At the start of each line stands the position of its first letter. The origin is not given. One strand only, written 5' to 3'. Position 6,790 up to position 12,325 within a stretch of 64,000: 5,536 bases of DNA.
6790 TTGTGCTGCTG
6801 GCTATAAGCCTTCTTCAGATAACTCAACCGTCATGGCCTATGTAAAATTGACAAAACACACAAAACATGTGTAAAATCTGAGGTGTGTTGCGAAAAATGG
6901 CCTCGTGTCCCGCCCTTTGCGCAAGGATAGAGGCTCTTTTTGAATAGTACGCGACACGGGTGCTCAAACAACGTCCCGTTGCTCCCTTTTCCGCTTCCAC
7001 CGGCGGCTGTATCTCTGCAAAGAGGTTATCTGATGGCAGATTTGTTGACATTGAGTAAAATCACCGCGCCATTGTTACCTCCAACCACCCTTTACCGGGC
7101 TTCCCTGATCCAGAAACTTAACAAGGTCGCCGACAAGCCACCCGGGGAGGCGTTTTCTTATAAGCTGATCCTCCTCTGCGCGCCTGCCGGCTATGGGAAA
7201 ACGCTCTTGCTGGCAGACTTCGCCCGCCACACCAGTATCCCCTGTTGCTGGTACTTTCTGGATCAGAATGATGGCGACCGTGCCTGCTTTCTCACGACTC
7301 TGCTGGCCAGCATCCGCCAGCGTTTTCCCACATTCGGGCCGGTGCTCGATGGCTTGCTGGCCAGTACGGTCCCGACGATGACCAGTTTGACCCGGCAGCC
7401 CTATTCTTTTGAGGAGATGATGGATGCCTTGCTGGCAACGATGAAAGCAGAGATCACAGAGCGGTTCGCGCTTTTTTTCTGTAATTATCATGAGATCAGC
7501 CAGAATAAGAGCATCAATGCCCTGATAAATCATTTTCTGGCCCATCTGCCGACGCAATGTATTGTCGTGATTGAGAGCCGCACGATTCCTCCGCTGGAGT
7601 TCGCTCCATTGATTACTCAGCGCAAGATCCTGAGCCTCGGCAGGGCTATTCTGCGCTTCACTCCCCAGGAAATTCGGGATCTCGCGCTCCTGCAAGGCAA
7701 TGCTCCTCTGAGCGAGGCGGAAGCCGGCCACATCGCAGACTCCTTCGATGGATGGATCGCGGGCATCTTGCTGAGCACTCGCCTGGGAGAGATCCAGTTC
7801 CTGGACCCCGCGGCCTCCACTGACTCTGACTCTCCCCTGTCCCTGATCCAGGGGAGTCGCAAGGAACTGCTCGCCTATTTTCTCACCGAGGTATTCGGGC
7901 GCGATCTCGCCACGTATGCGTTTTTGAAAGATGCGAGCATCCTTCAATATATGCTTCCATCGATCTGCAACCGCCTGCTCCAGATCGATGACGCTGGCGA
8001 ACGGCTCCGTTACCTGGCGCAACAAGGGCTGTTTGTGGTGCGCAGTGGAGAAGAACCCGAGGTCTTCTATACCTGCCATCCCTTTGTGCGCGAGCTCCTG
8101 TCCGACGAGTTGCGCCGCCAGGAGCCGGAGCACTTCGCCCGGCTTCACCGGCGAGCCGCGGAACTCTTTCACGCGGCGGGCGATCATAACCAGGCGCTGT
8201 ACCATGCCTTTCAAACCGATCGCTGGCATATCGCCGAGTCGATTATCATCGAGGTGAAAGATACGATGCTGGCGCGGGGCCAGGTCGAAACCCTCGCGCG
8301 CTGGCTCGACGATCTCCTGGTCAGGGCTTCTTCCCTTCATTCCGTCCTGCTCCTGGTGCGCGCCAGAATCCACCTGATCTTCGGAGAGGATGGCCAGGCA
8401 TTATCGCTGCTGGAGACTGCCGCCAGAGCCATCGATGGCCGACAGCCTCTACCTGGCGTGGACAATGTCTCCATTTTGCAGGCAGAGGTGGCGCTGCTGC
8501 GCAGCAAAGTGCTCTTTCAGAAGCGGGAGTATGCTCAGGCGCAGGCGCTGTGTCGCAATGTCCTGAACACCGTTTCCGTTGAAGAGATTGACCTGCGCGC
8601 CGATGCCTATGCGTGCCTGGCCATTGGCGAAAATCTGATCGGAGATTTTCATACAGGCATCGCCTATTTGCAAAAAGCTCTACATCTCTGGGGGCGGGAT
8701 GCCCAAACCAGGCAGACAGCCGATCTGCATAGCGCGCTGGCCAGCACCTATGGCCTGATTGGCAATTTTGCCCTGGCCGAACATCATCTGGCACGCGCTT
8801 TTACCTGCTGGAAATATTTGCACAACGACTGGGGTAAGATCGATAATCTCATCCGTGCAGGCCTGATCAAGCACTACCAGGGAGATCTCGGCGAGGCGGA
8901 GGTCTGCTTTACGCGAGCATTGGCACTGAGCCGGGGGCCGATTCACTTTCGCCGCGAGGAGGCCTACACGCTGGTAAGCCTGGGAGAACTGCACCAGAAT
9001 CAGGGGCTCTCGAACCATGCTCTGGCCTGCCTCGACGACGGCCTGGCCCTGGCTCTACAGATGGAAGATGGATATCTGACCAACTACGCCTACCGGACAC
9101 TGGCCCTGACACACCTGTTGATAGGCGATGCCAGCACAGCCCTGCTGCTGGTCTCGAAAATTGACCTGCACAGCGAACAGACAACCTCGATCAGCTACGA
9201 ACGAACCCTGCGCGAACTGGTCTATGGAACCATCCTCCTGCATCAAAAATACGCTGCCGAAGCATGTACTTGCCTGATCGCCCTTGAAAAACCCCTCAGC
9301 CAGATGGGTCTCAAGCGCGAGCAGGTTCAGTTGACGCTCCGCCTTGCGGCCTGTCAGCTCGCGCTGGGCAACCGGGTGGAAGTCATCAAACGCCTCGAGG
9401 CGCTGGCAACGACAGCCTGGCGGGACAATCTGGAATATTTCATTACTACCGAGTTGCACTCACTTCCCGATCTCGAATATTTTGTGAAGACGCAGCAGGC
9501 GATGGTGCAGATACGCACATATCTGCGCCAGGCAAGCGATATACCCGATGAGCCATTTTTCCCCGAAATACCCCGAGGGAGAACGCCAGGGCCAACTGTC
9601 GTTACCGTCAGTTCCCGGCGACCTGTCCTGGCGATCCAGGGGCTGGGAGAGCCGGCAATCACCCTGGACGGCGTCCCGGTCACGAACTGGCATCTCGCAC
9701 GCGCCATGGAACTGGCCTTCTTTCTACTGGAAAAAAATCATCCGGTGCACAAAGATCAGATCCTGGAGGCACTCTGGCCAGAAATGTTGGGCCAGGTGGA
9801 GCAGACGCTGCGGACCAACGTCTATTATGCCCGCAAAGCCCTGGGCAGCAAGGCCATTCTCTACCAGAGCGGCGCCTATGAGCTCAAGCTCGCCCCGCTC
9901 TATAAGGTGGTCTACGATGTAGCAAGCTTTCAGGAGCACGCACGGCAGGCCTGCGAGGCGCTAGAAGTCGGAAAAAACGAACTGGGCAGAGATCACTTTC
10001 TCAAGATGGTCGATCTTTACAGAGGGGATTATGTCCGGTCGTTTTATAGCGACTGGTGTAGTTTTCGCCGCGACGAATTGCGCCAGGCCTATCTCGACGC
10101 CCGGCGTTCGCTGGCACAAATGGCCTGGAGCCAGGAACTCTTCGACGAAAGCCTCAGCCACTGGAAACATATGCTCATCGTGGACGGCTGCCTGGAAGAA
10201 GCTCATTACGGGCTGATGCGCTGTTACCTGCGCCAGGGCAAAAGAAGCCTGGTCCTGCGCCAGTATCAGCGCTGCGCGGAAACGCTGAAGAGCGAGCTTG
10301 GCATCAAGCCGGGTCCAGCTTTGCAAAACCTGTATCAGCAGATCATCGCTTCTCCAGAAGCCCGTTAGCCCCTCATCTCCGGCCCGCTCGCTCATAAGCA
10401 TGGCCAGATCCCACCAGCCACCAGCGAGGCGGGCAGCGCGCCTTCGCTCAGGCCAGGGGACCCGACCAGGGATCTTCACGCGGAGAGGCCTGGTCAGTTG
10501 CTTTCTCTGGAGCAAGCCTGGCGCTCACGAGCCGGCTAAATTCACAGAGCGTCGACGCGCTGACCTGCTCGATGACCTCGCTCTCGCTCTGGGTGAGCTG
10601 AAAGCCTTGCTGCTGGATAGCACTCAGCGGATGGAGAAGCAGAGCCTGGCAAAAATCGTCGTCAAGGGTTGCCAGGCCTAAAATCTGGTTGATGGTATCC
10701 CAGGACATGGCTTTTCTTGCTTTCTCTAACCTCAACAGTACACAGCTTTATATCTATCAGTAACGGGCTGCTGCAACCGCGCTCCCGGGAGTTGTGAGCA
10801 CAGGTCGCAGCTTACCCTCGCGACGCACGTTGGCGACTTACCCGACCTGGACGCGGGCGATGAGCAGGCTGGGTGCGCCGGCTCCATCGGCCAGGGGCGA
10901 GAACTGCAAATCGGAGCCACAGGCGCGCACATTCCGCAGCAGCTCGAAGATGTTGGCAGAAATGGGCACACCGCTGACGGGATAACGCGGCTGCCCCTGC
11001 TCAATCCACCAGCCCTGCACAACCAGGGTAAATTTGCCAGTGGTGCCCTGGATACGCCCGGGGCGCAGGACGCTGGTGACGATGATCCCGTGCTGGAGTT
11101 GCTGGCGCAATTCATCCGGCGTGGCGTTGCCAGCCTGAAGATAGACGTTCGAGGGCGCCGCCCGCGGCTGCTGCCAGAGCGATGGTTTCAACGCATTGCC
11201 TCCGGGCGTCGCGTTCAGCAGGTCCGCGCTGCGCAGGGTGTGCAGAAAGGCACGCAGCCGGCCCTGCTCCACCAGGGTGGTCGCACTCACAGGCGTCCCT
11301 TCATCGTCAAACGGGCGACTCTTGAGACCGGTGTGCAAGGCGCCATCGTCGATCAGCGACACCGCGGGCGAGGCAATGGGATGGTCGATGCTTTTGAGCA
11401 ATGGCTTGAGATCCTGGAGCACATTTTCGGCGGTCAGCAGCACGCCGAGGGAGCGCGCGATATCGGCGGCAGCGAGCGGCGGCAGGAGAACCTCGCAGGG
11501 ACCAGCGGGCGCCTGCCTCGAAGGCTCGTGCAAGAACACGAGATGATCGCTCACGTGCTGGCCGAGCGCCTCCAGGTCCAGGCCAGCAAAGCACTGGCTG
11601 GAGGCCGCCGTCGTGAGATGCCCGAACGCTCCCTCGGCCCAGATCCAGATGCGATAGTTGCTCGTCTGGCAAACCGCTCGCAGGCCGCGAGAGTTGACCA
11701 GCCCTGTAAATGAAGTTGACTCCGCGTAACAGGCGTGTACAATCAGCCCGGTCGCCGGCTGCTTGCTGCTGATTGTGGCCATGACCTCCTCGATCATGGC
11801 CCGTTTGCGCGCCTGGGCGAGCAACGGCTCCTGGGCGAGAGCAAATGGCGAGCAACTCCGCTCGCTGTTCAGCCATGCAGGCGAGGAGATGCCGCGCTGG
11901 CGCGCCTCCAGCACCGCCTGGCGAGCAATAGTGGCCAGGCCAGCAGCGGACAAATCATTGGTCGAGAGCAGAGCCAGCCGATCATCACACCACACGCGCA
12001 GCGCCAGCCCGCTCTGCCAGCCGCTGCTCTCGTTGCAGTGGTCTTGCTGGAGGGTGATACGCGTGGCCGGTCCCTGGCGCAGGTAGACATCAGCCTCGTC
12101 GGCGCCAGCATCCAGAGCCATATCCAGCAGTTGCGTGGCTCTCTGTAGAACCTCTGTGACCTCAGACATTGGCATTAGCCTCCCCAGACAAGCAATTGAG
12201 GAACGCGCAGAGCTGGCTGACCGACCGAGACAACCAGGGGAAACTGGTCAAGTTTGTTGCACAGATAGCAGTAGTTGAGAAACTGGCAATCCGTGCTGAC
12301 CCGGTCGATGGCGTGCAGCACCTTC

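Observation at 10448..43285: Five divergent small-LanB (PEARL-like) paralogs in one island, with no LanC, eliminase or YcaO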

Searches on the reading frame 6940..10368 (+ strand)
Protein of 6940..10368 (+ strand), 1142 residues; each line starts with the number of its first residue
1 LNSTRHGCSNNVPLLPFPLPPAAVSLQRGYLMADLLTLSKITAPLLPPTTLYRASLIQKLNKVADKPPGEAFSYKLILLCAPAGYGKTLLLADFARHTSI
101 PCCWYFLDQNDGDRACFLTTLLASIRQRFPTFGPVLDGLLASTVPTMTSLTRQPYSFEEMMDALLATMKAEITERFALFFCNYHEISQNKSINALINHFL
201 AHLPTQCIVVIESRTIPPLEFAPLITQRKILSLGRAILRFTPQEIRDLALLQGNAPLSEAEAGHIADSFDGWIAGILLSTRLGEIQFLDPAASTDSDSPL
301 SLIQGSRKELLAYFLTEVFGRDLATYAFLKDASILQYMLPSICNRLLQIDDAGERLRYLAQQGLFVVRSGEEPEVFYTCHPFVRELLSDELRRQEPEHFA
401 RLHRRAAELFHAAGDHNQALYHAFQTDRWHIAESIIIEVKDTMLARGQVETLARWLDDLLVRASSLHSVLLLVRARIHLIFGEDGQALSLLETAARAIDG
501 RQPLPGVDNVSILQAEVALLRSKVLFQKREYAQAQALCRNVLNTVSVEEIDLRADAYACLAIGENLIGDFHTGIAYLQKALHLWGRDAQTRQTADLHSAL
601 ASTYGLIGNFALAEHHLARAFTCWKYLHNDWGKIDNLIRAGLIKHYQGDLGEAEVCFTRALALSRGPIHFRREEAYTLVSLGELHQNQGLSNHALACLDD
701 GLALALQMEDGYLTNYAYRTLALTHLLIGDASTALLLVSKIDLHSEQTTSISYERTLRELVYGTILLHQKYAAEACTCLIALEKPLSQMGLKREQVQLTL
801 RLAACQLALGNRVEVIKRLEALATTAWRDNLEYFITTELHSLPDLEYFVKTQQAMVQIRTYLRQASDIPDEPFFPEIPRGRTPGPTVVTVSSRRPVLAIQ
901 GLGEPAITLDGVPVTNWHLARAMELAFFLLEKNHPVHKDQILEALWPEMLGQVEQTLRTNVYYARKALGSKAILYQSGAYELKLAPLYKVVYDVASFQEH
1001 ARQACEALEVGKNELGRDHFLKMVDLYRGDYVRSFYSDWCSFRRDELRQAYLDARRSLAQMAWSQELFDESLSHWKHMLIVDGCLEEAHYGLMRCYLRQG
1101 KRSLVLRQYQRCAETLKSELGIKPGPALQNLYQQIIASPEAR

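Call 5: search_protein_families(library=pfam, proteins=[window:6940-10368:+], max_evalue=0.01)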
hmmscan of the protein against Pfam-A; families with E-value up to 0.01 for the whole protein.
window:6940-10368:+ (1142 aa): 6 families
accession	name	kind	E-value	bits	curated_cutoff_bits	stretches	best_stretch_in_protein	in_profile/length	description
PF03704.23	BTAD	-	4.6e-22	79.4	22.1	1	993-1135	2-145/146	Bacterial transcriptional activator domain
PF17874.7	TPR_MalT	-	1.8e-12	47.6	45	2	578-827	25-271/336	MalT-like TPR region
PF13424.12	TPR_12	-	1.3e-06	28.9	30.1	2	554-622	3-73/77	Tetratricopeptide repeat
PF00486.34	Trans_reg_C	-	2.5e-05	24.7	26.2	1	925-970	14-59/77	Transcriptional regulatory protein, C terminal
PF13181.12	TPR_8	-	0.0004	20.8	25.7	0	637-665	4-32/34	Tetratricopeptide repeat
PF24883.2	NPHP3_N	-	0.0099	16.5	24.8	0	75-214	23-164/164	Nephrocystin 3, N-terminal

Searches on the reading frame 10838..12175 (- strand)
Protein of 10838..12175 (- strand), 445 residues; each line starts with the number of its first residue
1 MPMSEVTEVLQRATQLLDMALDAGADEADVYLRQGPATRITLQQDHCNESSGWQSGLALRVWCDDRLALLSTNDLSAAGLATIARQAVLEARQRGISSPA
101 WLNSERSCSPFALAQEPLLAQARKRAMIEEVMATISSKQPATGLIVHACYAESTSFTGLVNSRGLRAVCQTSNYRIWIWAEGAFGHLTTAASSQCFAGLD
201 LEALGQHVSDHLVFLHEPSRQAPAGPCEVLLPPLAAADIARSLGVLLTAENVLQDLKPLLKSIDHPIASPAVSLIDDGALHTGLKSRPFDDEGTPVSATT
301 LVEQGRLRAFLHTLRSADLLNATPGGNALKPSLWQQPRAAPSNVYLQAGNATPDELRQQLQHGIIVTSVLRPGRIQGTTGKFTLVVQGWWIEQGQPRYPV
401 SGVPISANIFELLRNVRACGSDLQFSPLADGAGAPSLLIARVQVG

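Call 5: search_protein_families(library=pfam, proteins=[window:10838-12175:-], max_evalue=0.01)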
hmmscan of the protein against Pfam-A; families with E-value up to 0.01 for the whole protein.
window:10838-12175:- (445 aa): 2 families
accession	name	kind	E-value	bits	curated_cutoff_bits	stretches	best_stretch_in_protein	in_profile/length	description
PF19289.4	PmbA_TldD_3rd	-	3.9e-56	190.1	22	1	225-445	2-219/220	PmbA/TldA metallopeptidase C-terminal domain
PF01523.21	PmbA_TldD_1st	-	0.00089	19.8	20.9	1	51-88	25-62/65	PmbA/TldA metallopeptidase domain 1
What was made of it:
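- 10838..12175 (-): PmbA/TldE-type partner subunit. PF19289 190 bits (call 5).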

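Call 18: search_protein_families(library=ncbifam, proteins=[window:10838-12175:-], max_evalue=0.1)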
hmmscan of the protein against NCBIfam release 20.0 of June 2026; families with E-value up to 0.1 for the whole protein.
window:10838-12175:- (445 aa): 3 families
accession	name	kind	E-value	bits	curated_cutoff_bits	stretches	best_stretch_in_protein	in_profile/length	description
NF040952.1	Arch_mtprotase_TldD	equivalog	4.1e-19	68.7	635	1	15-427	2-416/443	zinc metalloprotease TldD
NF008006.0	PRK10735.1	equivalog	6.2e-17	61.2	513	1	264-425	286-447/481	metalloprotease TldD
NF008268.0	PRK11040.1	equivalog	8.5e-17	61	438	1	246-424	256-426/446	metalloprotease PmbA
